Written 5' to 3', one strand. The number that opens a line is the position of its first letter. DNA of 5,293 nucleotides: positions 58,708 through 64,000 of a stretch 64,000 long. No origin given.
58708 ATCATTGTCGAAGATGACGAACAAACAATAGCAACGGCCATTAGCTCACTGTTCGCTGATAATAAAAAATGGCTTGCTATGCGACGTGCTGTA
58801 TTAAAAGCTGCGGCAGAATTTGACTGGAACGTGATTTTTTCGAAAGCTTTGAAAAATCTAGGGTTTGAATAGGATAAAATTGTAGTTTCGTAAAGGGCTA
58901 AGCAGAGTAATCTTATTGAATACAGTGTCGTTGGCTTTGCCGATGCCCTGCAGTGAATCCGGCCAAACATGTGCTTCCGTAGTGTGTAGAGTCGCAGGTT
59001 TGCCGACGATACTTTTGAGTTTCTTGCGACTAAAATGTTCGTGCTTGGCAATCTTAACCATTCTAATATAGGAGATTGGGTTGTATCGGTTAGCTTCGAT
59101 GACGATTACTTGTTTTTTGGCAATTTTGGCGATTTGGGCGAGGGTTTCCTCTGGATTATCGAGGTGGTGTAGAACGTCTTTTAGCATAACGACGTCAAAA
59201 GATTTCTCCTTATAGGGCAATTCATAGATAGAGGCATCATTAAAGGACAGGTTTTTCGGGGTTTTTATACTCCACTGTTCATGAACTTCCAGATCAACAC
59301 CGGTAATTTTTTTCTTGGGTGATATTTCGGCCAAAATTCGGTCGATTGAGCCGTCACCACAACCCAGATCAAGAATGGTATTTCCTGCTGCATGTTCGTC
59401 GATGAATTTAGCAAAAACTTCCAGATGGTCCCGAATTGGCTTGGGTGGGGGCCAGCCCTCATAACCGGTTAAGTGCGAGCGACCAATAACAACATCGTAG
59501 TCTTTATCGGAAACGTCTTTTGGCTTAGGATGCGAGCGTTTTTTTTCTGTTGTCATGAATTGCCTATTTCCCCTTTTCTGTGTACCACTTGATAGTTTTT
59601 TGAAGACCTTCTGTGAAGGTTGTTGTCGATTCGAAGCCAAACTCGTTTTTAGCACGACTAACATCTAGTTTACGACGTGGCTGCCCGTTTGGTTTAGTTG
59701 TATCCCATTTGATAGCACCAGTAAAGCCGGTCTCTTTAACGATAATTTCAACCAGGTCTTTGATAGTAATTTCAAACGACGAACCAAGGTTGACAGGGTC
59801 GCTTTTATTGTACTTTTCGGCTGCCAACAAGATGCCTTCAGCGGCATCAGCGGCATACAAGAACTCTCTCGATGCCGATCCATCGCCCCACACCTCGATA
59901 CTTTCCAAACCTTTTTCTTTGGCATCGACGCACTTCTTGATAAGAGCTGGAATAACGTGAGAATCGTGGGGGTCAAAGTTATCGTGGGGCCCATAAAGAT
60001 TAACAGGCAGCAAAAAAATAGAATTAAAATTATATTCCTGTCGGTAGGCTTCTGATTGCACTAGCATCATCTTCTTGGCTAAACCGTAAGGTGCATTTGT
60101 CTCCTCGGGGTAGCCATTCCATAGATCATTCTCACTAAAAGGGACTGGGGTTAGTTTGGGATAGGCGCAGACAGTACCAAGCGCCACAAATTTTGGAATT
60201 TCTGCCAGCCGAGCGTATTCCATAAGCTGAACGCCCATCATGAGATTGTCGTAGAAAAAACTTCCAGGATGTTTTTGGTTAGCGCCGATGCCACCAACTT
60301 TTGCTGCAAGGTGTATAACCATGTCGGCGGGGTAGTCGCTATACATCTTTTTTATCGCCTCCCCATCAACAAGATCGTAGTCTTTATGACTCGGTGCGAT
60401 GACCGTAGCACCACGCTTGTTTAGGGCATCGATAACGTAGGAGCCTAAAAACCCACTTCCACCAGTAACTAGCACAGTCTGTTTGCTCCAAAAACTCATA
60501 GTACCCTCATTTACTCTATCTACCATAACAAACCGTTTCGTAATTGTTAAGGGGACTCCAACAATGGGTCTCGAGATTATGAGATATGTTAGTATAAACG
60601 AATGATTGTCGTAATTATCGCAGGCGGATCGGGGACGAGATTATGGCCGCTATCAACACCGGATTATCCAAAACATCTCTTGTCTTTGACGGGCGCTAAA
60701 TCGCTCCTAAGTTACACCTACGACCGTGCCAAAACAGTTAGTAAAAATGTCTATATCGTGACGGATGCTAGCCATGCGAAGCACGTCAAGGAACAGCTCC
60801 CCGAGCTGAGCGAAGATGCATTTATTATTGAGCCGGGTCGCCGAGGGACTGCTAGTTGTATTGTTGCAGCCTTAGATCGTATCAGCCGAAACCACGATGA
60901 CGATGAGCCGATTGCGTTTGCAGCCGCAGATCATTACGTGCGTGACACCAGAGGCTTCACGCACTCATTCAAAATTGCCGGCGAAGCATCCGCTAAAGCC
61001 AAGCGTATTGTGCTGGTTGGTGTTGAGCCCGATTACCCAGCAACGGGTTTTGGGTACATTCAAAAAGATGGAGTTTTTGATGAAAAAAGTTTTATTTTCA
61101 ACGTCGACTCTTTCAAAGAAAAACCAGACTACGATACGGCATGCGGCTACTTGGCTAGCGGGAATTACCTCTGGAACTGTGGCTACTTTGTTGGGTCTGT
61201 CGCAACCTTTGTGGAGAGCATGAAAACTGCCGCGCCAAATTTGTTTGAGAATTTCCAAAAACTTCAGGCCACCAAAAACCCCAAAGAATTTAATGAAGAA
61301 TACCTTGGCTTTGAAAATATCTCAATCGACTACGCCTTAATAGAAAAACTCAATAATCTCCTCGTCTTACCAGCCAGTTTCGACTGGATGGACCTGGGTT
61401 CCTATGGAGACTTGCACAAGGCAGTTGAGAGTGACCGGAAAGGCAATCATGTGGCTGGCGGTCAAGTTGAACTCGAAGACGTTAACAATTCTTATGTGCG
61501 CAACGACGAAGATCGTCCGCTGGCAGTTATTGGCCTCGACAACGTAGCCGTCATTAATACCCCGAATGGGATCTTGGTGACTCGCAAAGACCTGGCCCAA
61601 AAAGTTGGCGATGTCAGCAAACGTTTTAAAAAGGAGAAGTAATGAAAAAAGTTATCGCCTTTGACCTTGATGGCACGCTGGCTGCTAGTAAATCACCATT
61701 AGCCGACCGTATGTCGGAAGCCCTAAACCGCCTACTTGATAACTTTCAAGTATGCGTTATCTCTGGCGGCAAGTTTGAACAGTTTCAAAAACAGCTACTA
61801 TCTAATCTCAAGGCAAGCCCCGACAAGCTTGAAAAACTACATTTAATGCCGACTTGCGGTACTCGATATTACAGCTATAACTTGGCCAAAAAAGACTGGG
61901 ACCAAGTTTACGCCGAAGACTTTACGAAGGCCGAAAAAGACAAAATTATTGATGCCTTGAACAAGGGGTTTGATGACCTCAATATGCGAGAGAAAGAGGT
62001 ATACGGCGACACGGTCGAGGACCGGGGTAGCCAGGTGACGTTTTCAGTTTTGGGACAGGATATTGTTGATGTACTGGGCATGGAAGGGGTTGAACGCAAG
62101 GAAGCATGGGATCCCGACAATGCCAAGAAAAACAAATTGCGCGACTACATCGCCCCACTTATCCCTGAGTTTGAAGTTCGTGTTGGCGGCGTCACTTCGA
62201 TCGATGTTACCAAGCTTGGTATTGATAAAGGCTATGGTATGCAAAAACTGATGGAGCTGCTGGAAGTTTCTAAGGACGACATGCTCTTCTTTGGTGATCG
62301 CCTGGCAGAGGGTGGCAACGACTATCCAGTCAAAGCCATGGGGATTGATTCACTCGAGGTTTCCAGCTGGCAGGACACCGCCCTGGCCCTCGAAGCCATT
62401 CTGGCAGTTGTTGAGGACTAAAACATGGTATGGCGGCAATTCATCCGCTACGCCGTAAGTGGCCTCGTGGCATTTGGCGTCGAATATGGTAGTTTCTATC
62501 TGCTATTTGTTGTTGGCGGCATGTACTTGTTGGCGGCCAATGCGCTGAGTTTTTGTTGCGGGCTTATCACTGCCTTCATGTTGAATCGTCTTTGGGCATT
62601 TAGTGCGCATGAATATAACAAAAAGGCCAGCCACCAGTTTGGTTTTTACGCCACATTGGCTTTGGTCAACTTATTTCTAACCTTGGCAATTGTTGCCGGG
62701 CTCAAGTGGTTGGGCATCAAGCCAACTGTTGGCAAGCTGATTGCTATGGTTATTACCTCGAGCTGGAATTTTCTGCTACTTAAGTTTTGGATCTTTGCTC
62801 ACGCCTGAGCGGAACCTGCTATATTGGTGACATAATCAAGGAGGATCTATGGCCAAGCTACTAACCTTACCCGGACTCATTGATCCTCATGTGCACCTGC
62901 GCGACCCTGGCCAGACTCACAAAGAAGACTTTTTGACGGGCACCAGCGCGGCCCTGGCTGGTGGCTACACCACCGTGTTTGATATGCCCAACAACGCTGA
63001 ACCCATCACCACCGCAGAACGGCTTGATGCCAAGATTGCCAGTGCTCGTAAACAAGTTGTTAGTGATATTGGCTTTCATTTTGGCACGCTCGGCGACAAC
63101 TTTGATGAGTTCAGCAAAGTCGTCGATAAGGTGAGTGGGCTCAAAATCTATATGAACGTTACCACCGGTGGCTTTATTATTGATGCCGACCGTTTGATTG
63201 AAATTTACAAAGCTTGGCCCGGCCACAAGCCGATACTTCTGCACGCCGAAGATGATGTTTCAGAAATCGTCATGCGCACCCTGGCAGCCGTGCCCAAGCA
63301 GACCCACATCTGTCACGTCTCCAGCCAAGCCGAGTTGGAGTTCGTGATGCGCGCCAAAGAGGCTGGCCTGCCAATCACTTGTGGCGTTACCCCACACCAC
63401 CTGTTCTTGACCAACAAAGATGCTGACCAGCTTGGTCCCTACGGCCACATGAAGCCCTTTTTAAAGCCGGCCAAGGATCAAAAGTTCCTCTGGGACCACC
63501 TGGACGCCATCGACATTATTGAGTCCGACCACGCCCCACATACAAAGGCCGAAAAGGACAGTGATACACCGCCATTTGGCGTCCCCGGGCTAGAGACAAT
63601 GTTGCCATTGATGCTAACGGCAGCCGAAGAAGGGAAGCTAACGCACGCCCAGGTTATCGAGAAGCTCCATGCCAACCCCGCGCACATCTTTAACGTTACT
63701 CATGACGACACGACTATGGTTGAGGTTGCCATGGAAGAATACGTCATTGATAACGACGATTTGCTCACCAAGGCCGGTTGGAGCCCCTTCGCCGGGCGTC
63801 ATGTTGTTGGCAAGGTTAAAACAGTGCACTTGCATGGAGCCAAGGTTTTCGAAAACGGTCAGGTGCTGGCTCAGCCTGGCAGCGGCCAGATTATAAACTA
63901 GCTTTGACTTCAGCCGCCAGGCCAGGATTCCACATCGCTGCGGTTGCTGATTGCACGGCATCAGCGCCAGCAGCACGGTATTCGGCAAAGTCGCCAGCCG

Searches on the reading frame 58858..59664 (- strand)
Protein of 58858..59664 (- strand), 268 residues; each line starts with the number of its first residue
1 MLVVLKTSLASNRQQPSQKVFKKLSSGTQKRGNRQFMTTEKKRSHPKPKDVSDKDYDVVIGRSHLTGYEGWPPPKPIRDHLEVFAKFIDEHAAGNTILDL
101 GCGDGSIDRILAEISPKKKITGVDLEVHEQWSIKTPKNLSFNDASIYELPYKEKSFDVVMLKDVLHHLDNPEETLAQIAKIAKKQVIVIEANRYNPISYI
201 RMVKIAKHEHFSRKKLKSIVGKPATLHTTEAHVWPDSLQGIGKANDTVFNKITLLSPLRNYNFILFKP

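Call 44: search_protein_families(library=pfam, proteins=[window:58858-59664:-], max_evalue=0.00001)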
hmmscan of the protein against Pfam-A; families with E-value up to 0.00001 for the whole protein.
window:58858-59664:- (268 aa): 6 families
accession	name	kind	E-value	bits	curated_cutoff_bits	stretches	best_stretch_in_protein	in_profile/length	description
PF13847.12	Methyltransf_31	-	3.8e-16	59.5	27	1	93-189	3-108/145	Methyltransferase domain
PF08241.18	Methyltransf_11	-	6.6e-16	59.2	21.2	1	98-186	1-91/95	Methyltransferase domain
PF13489.12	Methyltransf_23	-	5.8e-14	52.6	27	1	85-188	14-114/164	Methyltransferase domain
PF13649.12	Methyltransf_25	-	1.5e-12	48.5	27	1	97-184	1-95/97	Methyltransferase domain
PF08242.18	Methyltransf_12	-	1.5e-11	45.3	30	1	98-184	1-94/98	Methyltransferase domain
PF07021.18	MetW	-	1.8e-09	37.9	21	1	92-188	12-108/193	Methionine biosynthesis protein MetW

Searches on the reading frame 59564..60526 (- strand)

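Call 44: search_protein_families(library=pfam, proteins=[window:59564-60526:-], max_evalue=0.00001)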
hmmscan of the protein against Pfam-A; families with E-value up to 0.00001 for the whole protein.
window:59564-60526:- (320 aa): 3 families
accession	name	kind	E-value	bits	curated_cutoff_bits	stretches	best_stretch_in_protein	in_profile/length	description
PF01370.27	Epimerase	-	1.4e-58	198.6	20.9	1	18-248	1-240/240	NAD dependent epimerase/dehydratase family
PF16363.11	GDP_Man_Dehyd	-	6.9e-29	101.8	27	1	50-311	59-332/332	GDP-mannose 4,6 dehydratase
PF04321.23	RmlD_sub_bind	-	5.3e-09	36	27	1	17-75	2-60/287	RmlD substrate binding domain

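Call 65: search_protein_families(library=ncbifam, proteins=[window:59564-60526:-], max_evalue=1e-10)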
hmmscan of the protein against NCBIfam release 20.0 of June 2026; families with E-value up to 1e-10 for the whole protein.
window:59564-60526:- (320 aa): 11 families
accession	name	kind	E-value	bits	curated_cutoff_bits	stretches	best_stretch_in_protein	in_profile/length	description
NF047922.1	GDPFucSynFcl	equivalog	3e-84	283.1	500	1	15-318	2-304/308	GDP-L-fucose synthase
TIGR01181.1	dTDP_gluc_dehyt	equivalog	8.2e-29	100.7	365.1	1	50-318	57-314/321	dTDP-glucose 4,6-dehydratase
TIGR01179.1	galE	equivalog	1.6e-23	83.1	262.3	1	51-317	55-327/332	UDP-glucose 4-epimerase GalE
TIGR04180.1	EDH_00030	hypoth_equivalog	3.8e-21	75.4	475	1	51-277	57-267/297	NAD-dependent 4,6-dehydratase LegB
NF007490.0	PRK10084.1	subfamily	3.2e-16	59.3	649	1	144-317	164-336/361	dTDP-glucose 4,6-dehydratase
NF007956.0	PRK10675.1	subfamily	4e-14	52.5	394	1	45-317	52-331/338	UDP-glucose 4-epimerase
TIGR02197.1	heptose_epim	equivalog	1.2e-13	50.9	274.6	1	18-317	1-315/316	ADP-glyceromanno-heptose 6-epimerase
TIGR02622.1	CDP_4_6_dhtase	equivalog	1.9e-13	50.3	278.45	0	51-317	62-332/352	CDP-glucose 4,6-dehydratase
NF007582.0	PRK10217.1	equivalog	9.5e-13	47.9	698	0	49-316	57-332/355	dTDP-glucose 4,6-dehydratase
NF011728.1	PRK15181.1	equivalog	1.5e-12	47.2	760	1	67-318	91-340/348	Vi polysaccharide biosynthesis UDP-N-acetylglucosaminuronic acid C-4 epimerase TviC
NF042422.1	oxyalk_red_OleD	equivalog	2.5e-11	43.5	580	0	18-233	3-212/329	2-alkyl-3-oxoalkanoate reductase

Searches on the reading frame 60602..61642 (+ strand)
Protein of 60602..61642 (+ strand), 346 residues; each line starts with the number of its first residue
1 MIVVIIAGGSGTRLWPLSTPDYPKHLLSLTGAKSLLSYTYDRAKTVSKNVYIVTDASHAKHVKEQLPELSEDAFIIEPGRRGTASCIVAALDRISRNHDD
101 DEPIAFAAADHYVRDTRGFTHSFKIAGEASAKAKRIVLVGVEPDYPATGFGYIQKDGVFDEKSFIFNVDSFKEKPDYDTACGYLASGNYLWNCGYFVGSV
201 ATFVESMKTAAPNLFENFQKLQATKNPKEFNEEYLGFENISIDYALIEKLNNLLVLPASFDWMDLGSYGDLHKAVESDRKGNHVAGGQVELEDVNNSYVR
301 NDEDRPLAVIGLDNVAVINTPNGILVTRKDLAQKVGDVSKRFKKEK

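Call 65: search_protein_families(library=ncbifam, proteins=[window:60602-61642:+], max_evalue=1e-10)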
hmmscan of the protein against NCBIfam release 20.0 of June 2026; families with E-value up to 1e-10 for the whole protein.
window:60602-61642:+ (346 aa): 2 families
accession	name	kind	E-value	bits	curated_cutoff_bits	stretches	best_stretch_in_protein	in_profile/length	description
TIGR01479.1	GMP_PMI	equivalog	3.3e-73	247.1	372.95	1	1-345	1-348/467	mannose-1-phosphate guanylyltransferase/mannose-6-phosphate isomerase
NF012004.0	PRK15460.1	equivalog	6.8e-53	180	859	1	3-344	8-357/478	mannose-1-phosphate guanyltransferase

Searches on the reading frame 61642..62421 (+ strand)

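Call 65: search_protein_families(library=ncbifam, proteins=[window:61642-62421:+], max_evalue=1e-10)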
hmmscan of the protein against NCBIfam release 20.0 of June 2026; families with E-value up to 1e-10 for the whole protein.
window:61642-62421:+ (259 aa): 2 families
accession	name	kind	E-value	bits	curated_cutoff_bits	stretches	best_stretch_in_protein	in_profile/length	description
TIGR01484.1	HAD-SF-IIB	subfamily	2e-24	86.9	41.8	1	5-237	2-218/221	HAD-IIB family hydrolase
TIGR00099.1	Cof-subfamily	subfamily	6.7e-12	45.5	137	1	4-220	1-213/256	Cof-type HAD-IIB family hydrolase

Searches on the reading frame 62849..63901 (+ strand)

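Call 65: search_protein_families(library=ncbifam, proteins=[window:62849-63901:+], max_evalue=1e-10)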
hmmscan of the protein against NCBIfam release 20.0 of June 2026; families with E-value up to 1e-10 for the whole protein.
window:62849-63901:+ (350 aa): 29 families (the best 25 are shown)
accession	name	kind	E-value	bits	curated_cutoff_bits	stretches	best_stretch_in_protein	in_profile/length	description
NF005751.0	PRK07575.1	equivalog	2.1e-75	253.9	529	2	150-341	226-427/440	dihydroorotase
NF002668.0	PRK02382.1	equivalog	1.3e-72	244.9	452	2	133-349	204-426/436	dihydroorotase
TIGR00857.1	pyrC_multi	subfamily_domain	3.4e-72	243.7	279.05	2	133-336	196-411/412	dihydroorotase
NF003271.0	PRK04250.1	equivalog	2.8e-71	240.3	405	1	3-345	46-399/407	dihydroorotase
NF006559.0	PRK09060.1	equivalog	1.1e-68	231.6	482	2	146-347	224-434/444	dihydroorotase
NF006688.0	PRK09236.1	equivalog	7.9e-62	209.5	535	2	150-343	230-435/444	dihydroorotase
TIGR03178.1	allantoinase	equivalog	3.6e-54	184.2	357.85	2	145-349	223-439/441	allantoinase AllB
NF006837.0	PRK09357.1-2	equivalog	2.9e-53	181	575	2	152-338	228-426/428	dihydroorotase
NF002284.0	PRK01211.1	subfamily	4.6e-49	167.4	462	1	6-343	44-398/409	dihydroorotase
NF006841.0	PRK09357.2-2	equivalog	7.6e-48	163.2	640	2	146-335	217-418/421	dihydroorotase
NF004839.0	PRK06189.1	equivalog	3.8e-47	160.9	631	2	151-349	234-445/451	allantoinase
NF006839.0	PRK09357.1-4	equivalog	5.2e-47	160.4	576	2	151-335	225-421/422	dihydroorotase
NF006844.0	PRK09357.2-5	equivalog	4.7e-44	151.1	701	2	151-335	227-421/422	dihydroorotase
NF006836.0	PRK09357.1-1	equivalog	5.4e-44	150.6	538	2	148-339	224-429/432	dihydroorotase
NF058539.1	ergo_uti2_ErtD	equivalog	1.5e-43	149.4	650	2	151-349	231-445/449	hydantoin-5-propionate amidohydrolase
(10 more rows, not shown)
